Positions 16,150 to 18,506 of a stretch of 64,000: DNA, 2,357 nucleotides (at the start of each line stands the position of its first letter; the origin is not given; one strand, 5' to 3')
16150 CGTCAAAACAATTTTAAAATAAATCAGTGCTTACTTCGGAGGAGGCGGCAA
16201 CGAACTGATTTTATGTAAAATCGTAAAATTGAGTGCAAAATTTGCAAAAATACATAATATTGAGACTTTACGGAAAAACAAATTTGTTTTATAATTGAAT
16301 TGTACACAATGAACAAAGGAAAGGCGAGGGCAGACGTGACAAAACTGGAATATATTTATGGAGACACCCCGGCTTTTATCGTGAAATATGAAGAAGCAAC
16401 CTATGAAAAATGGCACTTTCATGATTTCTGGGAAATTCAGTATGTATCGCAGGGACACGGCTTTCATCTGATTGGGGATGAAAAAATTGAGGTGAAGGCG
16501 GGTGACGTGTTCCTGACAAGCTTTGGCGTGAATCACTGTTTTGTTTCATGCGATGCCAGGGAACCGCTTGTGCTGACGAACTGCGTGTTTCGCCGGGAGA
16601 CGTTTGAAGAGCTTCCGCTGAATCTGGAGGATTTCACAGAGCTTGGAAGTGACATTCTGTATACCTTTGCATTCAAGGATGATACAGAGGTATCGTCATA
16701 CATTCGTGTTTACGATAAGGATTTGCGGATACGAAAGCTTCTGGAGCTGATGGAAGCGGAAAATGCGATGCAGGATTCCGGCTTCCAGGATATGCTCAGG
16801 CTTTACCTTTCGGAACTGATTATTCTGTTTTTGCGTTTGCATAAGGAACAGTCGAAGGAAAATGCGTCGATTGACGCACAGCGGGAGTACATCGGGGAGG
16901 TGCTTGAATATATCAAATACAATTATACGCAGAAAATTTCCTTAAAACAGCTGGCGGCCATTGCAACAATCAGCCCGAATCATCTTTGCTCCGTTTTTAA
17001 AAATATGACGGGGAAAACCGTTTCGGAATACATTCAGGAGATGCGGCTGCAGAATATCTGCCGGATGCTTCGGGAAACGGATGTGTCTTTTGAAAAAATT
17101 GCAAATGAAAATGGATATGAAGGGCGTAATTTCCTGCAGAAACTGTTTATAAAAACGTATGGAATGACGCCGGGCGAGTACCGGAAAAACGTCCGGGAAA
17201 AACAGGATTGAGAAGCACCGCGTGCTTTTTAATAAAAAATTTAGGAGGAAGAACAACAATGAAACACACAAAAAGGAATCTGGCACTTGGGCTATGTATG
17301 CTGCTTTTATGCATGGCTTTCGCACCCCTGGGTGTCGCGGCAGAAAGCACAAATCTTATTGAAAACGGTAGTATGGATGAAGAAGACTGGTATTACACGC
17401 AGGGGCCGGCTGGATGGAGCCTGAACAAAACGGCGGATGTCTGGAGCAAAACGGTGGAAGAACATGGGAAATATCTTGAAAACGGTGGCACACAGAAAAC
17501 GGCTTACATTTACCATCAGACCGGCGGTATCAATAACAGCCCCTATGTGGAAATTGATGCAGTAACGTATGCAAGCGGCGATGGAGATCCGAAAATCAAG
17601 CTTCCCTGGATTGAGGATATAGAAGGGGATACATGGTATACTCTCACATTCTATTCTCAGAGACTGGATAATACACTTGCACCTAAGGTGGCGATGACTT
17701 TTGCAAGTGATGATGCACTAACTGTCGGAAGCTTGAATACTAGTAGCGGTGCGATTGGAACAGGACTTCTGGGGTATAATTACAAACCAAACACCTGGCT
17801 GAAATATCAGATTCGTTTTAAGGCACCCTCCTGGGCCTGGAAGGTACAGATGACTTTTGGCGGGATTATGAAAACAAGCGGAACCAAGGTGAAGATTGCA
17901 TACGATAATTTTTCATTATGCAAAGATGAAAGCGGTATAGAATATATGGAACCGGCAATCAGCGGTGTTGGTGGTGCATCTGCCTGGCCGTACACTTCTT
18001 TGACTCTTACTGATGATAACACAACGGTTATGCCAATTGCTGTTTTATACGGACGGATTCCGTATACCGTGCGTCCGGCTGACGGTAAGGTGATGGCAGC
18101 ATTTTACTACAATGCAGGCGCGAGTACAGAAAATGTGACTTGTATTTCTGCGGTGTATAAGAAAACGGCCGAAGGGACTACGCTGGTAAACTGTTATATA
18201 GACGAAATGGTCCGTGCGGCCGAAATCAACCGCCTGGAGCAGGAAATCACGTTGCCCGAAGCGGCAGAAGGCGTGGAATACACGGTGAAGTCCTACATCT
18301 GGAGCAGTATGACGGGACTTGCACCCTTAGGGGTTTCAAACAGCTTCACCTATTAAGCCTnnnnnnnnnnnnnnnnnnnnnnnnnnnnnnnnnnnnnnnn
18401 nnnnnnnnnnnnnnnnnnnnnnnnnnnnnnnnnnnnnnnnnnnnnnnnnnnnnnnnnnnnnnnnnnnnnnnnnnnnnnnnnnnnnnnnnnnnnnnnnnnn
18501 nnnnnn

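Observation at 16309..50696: Two architecturally parallel operons encode six secreted CBM-CBM-barrel paralogs plus two CBM-only proteins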

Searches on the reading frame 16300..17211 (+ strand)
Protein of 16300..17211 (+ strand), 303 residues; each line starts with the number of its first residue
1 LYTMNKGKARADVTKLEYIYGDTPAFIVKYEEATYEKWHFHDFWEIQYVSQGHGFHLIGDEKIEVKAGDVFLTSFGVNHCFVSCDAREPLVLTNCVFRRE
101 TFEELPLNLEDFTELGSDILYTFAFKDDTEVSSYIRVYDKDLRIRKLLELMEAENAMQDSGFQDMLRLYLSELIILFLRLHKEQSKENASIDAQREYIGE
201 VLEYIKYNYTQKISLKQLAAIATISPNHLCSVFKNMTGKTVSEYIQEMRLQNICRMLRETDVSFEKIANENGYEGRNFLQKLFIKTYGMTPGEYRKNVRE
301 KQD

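Call 9: search_protein_families(library=pfam, proteins=[window:16300-17211:+], max_evalue=0.001)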
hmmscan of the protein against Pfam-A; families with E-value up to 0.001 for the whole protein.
window:16300-17211:+ (303 aa): 4 families
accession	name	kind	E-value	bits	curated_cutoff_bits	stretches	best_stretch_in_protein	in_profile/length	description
PF12833.13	HTH_18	-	3.3e-20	72.6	33.6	1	218-296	1-79/80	Helix-turn-helix domain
PF00165.29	HTH_AraC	-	1.2e-16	60.8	26.6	2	207-246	3-42/42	Bacterial regulatory helix-turn-helix proteins, AraC family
PF02311.25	AraC_binding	-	1.1e-09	38.5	21.1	1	30-114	11-93/135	AraC-like ligand binding domain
PF07883.17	Cupin_2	-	6.5e-08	32.6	27.2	1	27-92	2-66/70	Cupin domain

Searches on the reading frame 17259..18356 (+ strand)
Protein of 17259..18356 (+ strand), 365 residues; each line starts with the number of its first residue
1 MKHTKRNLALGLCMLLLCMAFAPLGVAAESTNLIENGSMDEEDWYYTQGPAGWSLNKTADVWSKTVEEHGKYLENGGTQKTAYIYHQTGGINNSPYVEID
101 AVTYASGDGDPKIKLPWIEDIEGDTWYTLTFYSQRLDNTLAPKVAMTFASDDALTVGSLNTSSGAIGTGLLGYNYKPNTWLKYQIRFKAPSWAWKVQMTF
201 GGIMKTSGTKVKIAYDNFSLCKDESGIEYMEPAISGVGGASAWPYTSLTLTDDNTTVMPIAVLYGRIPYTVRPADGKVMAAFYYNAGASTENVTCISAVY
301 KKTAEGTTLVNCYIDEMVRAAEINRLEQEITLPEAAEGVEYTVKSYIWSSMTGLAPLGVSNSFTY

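Call 5: search_protein_families(library=pfam, proteins=[window:17259-18356:+], max_evalue=0.01)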
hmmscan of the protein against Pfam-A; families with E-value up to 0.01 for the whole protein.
window:17259-18356:+ (365 aa): 0 families

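Call 6: search_protein_families(library=ncbifam, proteins=[window:17259-18356:+], max_evalue=0.01)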
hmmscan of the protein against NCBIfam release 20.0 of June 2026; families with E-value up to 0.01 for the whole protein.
window:17259-18356:+ (365 aa): 0 families

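Call 53: find_homologous_proteins(query=window:17343-18356:+, max_evalue=0.001)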
Query window:17343-18356:+ (337 aa): 5 proteins with E <= 0.001 among 1693 candidates.
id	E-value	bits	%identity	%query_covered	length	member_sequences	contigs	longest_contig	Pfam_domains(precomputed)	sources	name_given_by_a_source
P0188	3.2e-226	768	100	100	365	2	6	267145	-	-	-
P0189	4.3e-142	491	67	100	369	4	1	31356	-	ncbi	-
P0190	2.8e-96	341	53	100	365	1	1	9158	-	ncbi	-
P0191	2.9e-92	328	52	100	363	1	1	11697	-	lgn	-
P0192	3.1e-81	291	46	100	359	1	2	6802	-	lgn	-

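Call 55: find_encoding_contigs(protein=P0191, flank=10000, max_places=2)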
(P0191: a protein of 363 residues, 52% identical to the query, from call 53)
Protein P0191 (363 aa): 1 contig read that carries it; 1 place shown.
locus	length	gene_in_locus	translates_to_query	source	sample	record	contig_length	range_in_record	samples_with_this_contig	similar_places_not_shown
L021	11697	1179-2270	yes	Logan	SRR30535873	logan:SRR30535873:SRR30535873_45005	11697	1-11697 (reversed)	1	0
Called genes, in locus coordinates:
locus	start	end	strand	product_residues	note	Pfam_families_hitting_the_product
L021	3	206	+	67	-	?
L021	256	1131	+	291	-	PF02311:AraC_binding, PF07883:Cupin_2, PF00165:HTH_AraC, PF12833:HTH_18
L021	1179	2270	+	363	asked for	-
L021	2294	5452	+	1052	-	PF02018:CBM_4_9 (faint)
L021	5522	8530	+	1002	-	PF00395:SLH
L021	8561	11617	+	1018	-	-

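Call 56: find_encoding_contigs(protein=P0190, flank=10000, max_places=2)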
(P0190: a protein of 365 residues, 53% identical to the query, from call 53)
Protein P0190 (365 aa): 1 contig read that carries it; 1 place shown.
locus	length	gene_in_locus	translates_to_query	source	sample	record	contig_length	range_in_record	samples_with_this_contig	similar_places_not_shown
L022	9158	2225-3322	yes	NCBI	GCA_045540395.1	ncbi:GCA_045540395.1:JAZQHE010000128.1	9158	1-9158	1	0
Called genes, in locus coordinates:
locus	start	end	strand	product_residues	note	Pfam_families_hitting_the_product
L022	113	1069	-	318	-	PF00389:2-Hacid_dh, PF02826:2-Hacid_dh_C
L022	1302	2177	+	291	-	PF02311:AraC_binding, PF07883:Cupin_2, PF00165:HTH_AraC, PF12833:HTH_18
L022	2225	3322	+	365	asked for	-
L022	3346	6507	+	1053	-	PF02018:CBM_4_9 (faint)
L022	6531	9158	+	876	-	?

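Call 63: predict_structure(alignment_id=A4)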
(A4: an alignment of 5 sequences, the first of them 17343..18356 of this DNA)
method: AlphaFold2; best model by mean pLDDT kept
length: 337 residues; sequences in the alignment: 5
mean_pLDDT: 64.5   pTM: 0.67
mean pLDDT of the five models: 64.5, 60.6, 53.0, 46.6, 45.3
residues with pLDDT >= 90: 0; 70-90: 155; 50-70: 113; < 50: 69
segments of 3 or more residues with pLDDT < 50: 1-17, 19-35, 134-145, 207-218, 292-294
pLDDT, mean of each block of 10 residues (from residue 1): 36 42 45 47 55 64 76 58 72 84 73 70 73 46 52 77 84 65 73 75 57 44 56 66 74 68 73 82 78 60 75 77 58 54
secondary structure, 60 per line:
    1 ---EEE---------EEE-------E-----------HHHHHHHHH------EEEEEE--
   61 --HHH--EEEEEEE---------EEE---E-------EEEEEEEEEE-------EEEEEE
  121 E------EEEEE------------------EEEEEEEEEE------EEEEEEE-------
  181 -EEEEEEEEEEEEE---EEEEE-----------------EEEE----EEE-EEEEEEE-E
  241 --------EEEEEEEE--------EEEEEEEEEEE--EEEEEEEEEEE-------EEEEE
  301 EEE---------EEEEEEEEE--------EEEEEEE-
elements in order: E4-6 E16-18 H38-46 E53-58 E68-74 E84-86 E98-107 E115-121 E128-132 E151-160 E167-173 E182-194 E198-202 E220-223 E228-230 E232-238 E249-256 E265-275 E278-288 E296-303 E313-321 E330-336

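Call 66: fold_search(model_id=the predicted structure, library=pdb)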
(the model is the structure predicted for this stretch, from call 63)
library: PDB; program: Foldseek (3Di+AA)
matches with E <= 10: 1315; with E <= 0.001: 11
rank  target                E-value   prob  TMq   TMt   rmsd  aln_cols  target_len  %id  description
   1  3mx0_A                2.7e-05  1.00  0.28  0.24  36.8       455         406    8  Crystal Structure of EphA2 ectodomain in complex with ephrin-A5 (released 2010-06-30)
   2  2x11_A                3.4e-05  1.00  0.26  0.19  36.7       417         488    9  Crystal structure of the complete EphA2 ectodomain in complex with ephrin A5 receptor binding domain (released 2010-03-16)
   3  8a1a_A                6.6e-05  0.99  0.24  0.08  17.8       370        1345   13  Structure of a leucinostatin derivative determined by host lattice display : L1F11V1 construct (released 2022-12-07)
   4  8a19_A                1.5e-04  0.99  0.25  0.08  17.6       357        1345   12  Structure of a leucinostatin derivative determined by host lattice display : L1E4V1 construct (released 2022-12-07)
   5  4cu6                  4.1e-04  0.93  0.25  0.13  16.9       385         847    8  Unravelling the multiple functions of the architecturally intricate Streptococcus pneumoniae beta-galactosidase, BgaA (released 2014-08-20)
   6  7s7k_A                4.5e-04  0.99  0.29  0.20  38.1       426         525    8  Crystal structure of the EphB2 extracellular domain (released 2021-10-27)
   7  2v5y                  4.5e-04  0.94  0.23  0.15  22.7       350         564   12  Crystal structure of the receptor protein tyrosine phosphatase mu ectodomain (released 2007-09-11)
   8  5b4x_A                4.7e-04  0.99  0.27  0.15  17.6       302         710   10  Crystal structure of the ApoER2 ectodomain in complex with the Reelin R56 fragment (released 2017-04-26)
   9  2vtf_B                5.8e-04  1.00  0.27  0.16  15.5       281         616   13  X-ray crystal structure of the Endo-beta-N-acetylglucosaminidase from Arthrobacter protophormiae E173Q mutant reveals  (released 2009-03-31)
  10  6uwr_A                6.4e-04  0.91  0.17  0.10  26.7       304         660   10  Clostridium difficile binary toxin translocase CDTb in asymmetric tetradecamer conformation (released 2020-01-22)
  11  2wys_A                9.5e-04  1.00  0.24  0.17   5.3       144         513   11  High resolution crystallographic structure of the Clostridium thermocellum N-terminal endo-1,4-beta-D-xylanase 10B (Xy (released 2010-08-25)
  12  5w6h_A                1.0e-03  1.00  0.31  0.16   4.4       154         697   15  Crystal structure of Bacteriophage CBA120 tailspike protein 4 enzymatically active domain (TSP4dN, orf213) (released 2018-10-24)
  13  7uaf_D                1.0e-03  0.97  0.30  0.21  13.7       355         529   11  Human meprin alpha inhibitory complex with compound 10d (N~3~,N~3~-bis[(2H-1,3-benzodioxol-5-yl)methyl]-N-hydroxy-beta (released 2022-11-02)
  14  2wys_B                1.4e-03  1.00  0.29  0.19  14.0       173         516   10  High resolution crystallographic structure of the Clostridium thermocellum N-terminal endo-1,4-beta-D-xylanase 10B (Xy (released 2010-08-25)
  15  4bj0_A                1.7e-03  1.00  0.36  0.67   5.4       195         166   11  Xyloglucan binding module (CBM4-2 X2-L110F) in complex with branched xyloses (released 2014-04-23)
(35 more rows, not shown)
